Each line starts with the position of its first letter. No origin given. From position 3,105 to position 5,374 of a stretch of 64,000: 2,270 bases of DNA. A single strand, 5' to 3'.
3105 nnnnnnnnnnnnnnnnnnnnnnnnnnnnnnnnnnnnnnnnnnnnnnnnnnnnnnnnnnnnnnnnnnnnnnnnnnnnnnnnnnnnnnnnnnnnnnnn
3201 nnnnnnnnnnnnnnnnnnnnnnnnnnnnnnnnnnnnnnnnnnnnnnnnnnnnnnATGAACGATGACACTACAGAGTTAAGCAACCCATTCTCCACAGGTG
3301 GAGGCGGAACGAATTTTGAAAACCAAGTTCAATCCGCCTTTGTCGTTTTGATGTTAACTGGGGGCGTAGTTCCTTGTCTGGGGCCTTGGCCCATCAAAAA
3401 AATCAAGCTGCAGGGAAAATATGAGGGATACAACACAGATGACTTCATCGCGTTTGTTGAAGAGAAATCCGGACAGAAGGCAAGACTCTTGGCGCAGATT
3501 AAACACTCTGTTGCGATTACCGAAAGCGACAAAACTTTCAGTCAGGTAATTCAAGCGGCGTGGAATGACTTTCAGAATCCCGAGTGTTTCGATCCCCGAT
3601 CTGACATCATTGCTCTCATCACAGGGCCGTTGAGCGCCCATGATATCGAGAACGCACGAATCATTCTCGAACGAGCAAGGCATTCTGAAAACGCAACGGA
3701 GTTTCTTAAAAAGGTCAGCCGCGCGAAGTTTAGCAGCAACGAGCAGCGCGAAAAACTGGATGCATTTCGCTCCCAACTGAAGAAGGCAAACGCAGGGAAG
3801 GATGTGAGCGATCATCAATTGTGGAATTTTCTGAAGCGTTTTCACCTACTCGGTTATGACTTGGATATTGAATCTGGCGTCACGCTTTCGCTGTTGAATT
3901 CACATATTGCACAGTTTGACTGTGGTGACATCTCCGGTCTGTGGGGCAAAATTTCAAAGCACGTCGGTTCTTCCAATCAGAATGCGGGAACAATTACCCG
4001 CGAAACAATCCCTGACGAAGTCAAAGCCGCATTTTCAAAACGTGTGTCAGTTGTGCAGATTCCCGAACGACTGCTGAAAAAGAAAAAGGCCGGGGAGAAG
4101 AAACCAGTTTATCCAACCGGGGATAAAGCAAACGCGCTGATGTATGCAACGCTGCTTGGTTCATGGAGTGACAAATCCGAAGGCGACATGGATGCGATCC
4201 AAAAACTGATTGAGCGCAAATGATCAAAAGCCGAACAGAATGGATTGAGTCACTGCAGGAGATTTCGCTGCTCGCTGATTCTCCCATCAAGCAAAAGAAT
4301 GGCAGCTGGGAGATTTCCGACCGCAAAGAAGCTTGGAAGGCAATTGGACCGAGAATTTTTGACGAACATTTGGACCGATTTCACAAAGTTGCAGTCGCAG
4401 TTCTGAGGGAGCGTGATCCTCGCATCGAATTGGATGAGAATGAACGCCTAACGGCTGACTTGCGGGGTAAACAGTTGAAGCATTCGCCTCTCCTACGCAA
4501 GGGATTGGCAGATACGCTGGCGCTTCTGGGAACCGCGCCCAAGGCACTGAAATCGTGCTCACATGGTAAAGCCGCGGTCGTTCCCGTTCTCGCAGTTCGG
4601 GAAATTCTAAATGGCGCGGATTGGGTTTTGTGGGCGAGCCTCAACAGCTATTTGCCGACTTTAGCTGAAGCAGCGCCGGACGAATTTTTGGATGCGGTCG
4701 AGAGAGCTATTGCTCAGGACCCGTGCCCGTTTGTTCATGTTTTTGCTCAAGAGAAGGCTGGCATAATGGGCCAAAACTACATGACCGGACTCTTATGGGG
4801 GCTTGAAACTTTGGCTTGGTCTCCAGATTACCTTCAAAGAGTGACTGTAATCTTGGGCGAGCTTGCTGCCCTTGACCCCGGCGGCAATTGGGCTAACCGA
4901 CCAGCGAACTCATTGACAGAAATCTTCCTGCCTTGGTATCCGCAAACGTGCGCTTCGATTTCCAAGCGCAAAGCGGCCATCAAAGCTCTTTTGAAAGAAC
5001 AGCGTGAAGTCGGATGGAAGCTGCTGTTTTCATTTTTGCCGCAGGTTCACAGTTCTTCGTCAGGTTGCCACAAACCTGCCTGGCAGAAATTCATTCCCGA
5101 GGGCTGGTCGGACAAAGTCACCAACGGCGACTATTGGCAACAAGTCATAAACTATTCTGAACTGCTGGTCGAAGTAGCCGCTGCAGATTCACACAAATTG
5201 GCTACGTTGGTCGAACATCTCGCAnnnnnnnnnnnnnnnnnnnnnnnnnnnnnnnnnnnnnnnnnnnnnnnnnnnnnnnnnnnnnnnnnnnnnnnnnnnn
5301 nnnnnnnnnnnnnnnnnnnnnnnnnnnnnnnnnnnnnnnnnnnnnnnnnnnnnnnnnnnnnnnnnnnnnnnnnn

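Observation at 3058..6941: Low-GC orphan-gene cassette bracketed by a 124/129-bp structured inverted-repeat pair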

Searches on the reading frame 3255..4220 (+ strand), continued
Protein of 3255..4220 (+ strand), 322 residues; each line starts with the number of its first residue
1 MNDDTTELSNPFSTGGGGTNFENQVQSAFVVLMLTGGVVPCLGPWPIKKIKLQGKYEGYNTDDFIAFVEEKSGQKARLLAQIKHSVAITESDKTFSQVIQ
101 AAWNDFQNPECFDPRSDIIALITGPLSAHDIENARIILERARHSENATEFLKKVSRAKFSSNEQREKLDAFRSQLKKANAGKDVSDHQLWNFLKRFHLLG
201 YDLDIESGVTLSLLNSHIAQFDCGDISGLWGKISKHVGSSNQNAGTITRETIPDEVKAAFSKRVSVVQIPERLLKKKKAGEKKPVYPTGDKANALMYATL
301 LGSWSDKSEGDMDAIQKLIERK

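Call 76: get_annotated_region(hit=H3, flank=9000)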
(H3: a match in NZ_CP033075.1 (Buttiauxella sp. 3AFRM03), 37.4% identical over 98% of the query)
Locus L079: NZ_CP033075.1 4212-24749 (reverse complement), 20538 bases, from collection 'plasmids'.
description: Buttiauxella sp. 3AFRM03 plasmid pBTX_57, complete sequence
organism: Buttiauxella sp. 3AFRM03 (NCBI taxid 2479367)
taxonomy: Bacteria; Pseudomonadota; Gammaproteobacteria; Enterobacterales; Enterobacteriaceae; Buttiauxella; Buttiauxella sp. 3AFRM03
host: -; source: Cerambycidae sp.,pure isolate,larvae; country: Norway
typing (MOB-suite, as given by PLSDB): mobilizable; relaxase MOBC
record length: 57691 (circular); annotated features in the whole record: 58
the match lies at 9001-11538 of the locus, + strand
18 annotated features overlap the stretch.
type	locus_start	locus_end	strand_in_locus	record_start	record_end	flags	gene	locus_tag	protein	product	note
CDS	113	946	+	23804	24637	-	-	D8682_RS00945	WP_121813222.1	helix-turn-helix domain-containing protein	GO:0006355 - regulation of DNA-templated transcription [Evidence IEA]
CDS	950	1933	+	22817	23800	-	-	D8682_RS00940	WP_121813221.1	hypothetical protein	-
CDS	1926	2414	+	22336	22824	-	-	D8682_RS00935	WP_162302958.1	molybdopterin-dependent oxidoreductase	-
CDS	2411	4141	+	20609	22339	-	-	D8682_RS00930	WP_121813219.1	hybrid sensor histidine kinase/response regulator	GO:0000160 - phosphorelay signal transduction system [Evidence IEA]; GO:0007165 - signal transduction [Evidence IEA]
CDS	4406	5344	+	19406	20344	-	-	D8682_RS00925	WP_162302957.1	hypothetical protein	-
CDS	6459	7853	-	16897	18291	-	ltrA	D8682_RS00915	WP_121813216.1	group II intron reverse transcriptase/maturase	GO:0000373 - Group II intron splicing [Evidence IEA]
CDS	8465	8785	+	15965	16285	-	-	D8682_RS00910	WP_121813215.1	hypothetical protein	-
CDS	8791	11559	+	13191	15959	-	-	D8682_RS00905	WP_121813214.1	hypothetical protein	-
CDS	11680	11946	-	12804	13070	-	-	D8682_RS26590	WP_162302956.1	hypothetical protein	-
CDS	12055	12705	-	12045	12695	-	-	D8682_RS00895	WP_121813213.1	hypothetical protein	-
CDS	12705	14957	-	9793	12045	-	-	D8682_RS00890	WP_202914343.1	M23 family metallopeptidase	GO:0006508 - proteolysis [Evidence IEA]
CDS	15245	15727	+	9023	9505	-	-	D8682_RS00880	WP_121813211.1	hypothetical protein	-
CDS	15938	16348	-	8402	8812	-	-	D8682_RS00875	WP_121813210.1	type II toxin-antitoxin system HicB family antitoxin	-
CDS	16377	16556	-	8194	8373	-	-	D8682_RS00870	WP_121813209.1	type II toxin-antitoxin system HicA family toxin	-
CDS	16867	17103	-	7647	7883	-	-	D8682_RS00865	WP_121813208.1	plasmid partition protein ParG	-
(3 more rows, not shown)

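Call 77: get_annotated_region(hit=H4, flank=8000)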
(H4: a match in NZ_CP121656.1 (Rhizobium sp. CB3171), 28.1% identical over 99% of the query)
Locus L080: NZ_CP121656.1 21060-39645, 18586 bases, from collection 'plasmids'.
description: Rhizobium sp. CB3171 plasmid pCB3171_4, complete sequence
organism: Rhizobium sp. CB3171 (NCBI taxid 3039157)
taxonomy: Bacteria; Pseudomonadota; Alphaproteobacteria; Hyphomicrobiales; Rhizobiaceae; Rhizobium; Rhizobium sp. CB3171
host: -; source: Calliandra calothyrsus,cell culture; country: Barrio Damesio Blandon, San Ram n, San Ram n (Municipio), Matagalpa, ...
typing (MOB-suite, as given by PLSDB): conjugative; relaxase MOBP; mating-pair formation MPF_T
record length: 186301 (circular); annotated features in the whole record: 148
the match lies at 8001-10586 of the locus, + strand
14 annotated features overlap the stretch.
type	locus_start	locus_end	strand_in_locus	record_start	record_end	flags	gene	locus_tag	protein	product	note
CDS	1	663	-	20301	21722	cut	-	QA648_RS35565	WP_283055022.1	UvrD-helicase domain-containing protein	-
CDS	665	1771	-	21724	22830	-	-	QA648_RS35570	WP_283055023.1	AAA family ATPase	-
CDS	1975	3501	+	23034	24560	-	istA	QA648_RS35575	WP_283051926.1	IS21 family transposase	-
CDS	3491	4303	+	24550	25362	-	istB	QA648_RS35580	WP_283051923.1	IS21-like element helper ATPase IstB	-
CDS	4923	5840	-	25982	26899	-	-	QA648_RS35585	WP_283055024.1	nucleotidyl transferase AbiEii/AbiGii toxin family protein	-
CDS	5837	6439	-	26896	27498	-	-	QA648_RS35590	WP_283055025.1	type IV toxin-antitoxin system AbiEi family antitoxin domain-containing protein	-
CDS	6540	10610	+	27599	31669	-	-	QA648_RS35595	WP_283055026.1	helix-turn-helix transcriptional regulator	-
CDS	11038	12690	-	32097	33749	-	-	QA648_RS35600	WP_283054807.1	IS66 family transposase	-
CDS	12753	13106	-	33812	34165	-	tnpB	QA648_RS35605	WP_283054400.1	IS66 family insertion sequence element accessory protein TnpB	-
CDS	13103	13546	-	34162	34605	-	-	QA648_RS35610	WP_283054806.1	transposase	GO:0006313 - DNA transposition [Evidence IEA]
CDS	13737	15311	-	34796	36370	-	-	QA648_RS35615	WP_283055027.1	S53 family peptidase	GO:0006508 - proteolysis [Evidence IEA]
CDS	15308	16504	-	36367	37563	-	-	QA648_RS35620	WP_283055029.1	hypothetical protein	-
CDS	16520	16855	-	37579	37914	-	-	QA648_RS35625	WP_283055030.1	hypothetical protein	-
CDS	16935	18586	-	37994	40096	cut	-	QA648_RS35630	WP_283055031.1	multicopper oxidase family protein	-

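Call 80: find_related_loci(query=A2, collection=viral_contigs, flank=8000)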
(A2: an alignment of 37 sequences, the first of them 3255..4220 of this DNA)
Query A2 (322 aa) in viral_contigs; peptide patterns used: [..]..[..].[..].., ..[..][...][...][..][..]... (x = any residue, [..] = any of these).
62 stretches matched a pattern; 7 encode a relative of the query (tblastn E <= 1e-3); 7 distinct loci.
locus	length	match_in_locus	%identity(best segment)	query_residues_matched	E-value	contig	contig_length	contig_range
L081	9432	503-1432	48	8-319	2e-92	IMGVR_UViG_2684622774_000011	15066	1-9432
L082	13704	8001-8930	48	8-319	2e-92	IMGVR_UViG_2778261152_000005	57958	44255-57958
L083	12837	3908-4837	48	8-319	2e-92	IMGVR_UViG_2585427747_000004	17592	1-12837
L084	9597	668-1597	48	8-319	2e-92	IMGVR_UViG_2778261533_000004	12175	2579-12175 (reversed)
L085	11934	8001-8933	47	7-319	9e-91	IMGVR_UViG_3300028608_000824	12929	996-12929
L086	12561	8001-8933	47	7-319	2e-88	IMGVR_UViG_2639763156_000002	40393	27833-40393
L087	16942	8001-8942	51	4-319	4e-98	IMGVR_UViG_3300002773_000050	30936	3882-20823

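Call 82: find_encoding_contigs(protein=P0097, flank=8000, max_places=2)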
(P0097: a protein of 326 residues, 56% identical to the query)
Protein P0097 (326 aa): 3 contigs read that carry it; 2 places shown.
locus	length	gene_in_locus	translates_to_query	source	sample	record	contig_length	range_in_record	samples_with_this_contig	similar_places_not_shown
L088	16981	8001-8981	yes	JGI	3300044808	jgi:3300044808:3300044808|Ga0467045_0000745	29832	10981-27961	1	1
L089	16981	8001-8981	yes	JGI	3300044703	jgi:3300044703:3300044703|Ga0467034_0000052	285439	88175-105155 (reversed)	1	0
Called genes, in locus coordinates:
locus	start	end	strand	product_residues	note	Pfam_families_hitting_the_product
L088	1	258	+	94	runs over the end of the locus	-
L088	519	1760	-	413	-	PF04434:SWIM, PF01609:DDE_Tnp_1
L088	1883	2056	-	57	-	-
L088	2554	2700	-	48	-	-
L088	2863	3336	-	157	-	-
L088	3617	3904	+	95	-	-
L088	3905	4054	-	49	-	-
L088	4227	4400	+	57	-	-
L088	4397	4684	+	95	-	-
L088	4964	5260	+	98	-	-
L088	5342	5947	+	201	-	-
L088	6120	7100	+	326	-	PF01609:DDE_Tnp_1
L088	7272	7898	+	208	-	PF01939:NucS_C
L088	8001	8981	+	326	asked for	-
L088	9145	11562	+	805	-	-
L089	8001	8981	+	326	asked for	-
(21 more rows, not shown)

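Call 83: find_encoding_contigs(protein=P0109, flank=8000, max_places=2)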
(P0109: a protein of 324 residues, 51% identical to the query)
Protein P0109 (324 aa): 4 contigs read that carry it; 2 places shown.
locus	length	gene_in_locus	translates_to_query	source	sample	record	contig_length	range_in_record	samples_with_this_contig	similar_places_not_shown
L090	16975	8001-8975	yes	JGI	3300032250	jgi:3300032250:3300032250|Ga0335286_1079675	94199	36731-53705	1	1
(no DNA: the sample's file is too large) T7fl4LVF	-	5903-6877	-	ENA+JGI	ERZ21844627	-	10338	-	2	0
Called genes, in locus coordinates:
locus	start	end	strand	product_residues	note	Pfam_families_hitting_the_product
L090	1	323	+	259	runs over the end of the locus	PF03567:Sulfotransfer_2 (weak)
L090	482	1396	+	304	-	PF01040:UbiA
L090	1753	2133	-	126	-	-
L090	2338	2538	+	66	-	-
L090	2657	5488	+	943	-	PF04313:HSDR_N (weak), PF00270:DEAD (weak), PF04851:ResIII, PF18766:SWI2_SNF2, PF08463:EcoEI_R_C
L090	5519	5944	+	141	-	PF05973:Gp49 (weak)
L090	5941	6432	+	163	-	PF13560:HTH_31 (weak), PF01381:HTH_3 (weak)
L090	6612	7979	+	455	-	PF01420:Methylase_S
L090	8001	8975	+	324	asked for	-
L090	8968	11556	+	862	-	-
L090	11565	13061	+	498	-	PF12161:HsdM_N (weak), PF02384:N6_Mtase, PF01170:UPF0020 (weak), PF07669:Eco57I (weak)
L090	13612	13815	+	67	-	-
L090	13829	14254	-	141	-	PF02367:TsaE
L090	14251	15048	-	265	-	PF11306:DUF3108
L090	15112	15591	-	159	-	-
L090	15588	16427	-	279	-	-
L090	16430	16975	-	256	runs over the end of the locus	-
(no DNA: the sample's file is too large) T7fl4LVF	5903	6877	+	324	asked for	-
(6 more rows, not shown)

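Call 84: find_encoding_contigs(protein=P0029, flank=8000, max_places=2)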
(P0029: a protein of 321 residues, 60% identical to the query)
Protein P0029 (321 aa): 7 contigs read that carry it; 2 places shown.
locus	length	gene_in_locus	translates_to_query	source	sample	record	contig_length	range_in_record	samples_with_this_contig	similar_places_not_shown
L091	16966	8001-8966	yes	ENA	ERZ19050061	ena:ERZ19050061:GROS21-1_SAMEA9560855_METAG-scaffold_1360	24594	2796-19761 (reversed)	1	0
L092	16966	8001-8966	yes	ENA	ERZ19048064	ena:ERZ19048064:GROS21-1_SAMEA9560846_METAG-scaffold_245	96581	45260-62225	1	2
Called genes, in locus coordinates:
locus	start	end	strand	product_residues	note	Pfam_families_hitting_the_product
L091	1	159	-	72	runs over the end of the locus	-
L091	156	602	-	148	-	PF03466:LysR_substrate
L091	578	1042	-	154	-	-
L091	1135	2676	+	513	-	PF00662:Proton_antipo_N, PF00361:Proton_antipo_M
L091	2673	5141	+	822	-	PF10070:DabA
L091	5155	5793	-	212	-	PF09335:VTT_dom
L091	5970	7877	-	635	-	PF16889:Hepar_II_III_N, PF07940:Hepar_II_III_C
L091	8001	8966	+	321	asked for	-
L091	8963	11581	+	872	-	-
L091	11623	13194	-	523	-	-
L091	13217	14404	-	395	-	-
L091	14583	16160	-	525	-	-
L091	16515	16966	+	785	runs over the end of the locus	PF08531:Bac_rhamnosid_N, PF17389:Bac_rhamnosid6H, PF17390:Bac_rhamnosid_C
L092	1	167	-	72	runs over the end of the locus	-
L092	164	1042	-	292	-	PF00126:HTH_1, PF03466:LysR_substrate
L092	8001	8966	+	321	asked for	-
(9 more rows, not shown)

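Call 96: search_protein_representatives(alignment_id=A3)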
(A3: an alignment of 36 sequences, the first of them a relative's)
Query: 36 sequences, 862 profile positions. Proteins with E-value up to 0.001 (for the whole library): 6811; up to 1e-10: 5591; up to 1e-30: 3876. The best 150 are listed.
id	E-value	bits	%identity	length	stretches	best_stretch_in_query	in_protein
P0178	0.0e+00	1318.2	-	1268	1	3-862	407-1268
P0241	0.0e+00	1238.1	-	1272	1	3-862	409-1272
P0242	0.0e+00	1236.5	-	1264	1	3-861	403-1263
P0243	0.0e+00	1187.1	-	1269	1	3-862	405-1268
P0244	0.0e+00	1159.6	-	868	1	3-862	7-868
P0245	0.0e+00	1145.3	-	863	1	4-854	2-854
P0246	0.0e+00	1130.3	-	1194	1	4-857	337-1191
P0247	0.0e+00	1121.3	-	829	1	37-862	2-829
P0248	0.0e+00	1118.5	-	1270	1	4-859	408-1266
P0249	0.0e+00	1112.8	-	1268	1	3-862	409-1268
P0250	0.0e+00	1111.6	-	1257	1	3-861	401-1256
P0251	0.0e+00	1104.8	-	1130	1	5-858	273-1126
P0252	0.0e+00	1103.7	-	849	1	12-858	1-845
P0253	0.0e+00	1101.6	-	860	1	1-861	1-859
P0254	0.0e+00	1092.8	-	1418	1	5-862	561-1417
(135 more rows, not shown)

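Call 116: find_related_loci(query=A2, collection=metagenome_contigs, flank=10000)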
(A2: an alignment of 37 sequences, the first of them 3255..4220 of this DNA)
Query A2 (322 aa) in metagenome_contigs; peptide patterns used: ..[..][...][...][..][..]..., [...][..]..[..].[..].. (x = any residue, [..] = any of these).
376 stretches matched a pattern; 238 encode a relative of the query (tblastn E <= 1e-3); the best 80 are kept; 80 distinct loci.
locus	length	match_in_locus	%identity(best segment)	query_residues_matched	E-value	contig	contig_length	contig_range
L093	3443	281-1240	77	1-319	1e-168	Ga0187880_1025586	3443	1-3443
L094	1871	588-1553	69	1-322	8e-156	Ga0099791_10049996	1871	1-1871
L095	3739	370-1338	65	1-320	6e-142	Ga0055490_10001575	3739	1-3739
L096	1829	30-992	61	1-321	7e-142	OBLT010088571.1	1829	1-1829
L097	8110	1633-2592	62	1-320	2e-131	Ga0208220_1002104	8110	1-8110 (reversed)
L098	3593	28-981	63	6-320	1e-132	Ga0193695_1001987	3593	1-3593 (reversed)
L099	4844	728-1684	60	1-320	8e-130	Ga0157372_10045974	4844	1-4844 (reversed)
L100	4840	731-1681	63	7-320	2e-127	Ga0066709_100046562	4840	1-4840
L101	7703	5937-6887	63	7-320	2e-126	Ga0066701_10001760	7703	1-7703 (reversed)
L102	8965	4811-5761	61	3-320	3e-124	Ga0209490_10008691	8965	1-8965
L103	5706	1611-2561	61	3-320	2e-124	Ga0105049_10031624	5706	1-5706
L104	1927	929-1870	60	7-320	4e-131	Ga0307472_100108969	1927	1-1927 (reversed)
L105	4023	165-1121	55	1-320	1e-117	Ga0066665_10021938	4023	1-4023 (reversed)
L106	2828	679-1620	60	7-320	2e-120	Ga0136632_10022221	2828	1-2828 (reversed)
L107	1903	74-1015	56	7-320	3e-123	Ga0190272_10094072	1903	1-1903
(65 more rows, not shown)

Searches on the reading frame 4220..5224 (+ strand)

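Call 7: search_protein_families(library=pfam, proteins=[window:4220-5224:+], max_evalue=1)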
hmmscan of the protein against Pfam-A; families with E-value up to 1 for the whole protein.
window:4220-5224:+ (335 aa): 0 families

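Call 8: search_protein_families(library=padloc, proteins=[window:4220-5224:+], max_evalue=1)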
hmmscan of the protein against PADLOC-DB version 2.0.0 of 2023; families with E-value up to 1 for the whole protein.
window:4220-5224:+ (335 aa): 1 family
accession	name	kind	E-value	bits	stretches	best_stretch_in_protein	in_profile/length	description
PDLC03991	PD-Lambda-4_A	-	0.0043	12.7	1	191-274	596-683/1283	-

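Call 9: search_protein_families(library=ncbifam, proteins=[window:4220-5224:+], max_evalue=1)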
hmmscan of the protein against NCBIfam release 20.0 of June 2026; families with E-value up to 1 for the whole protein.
window:4220-5224:+ (335 aa): 0 families
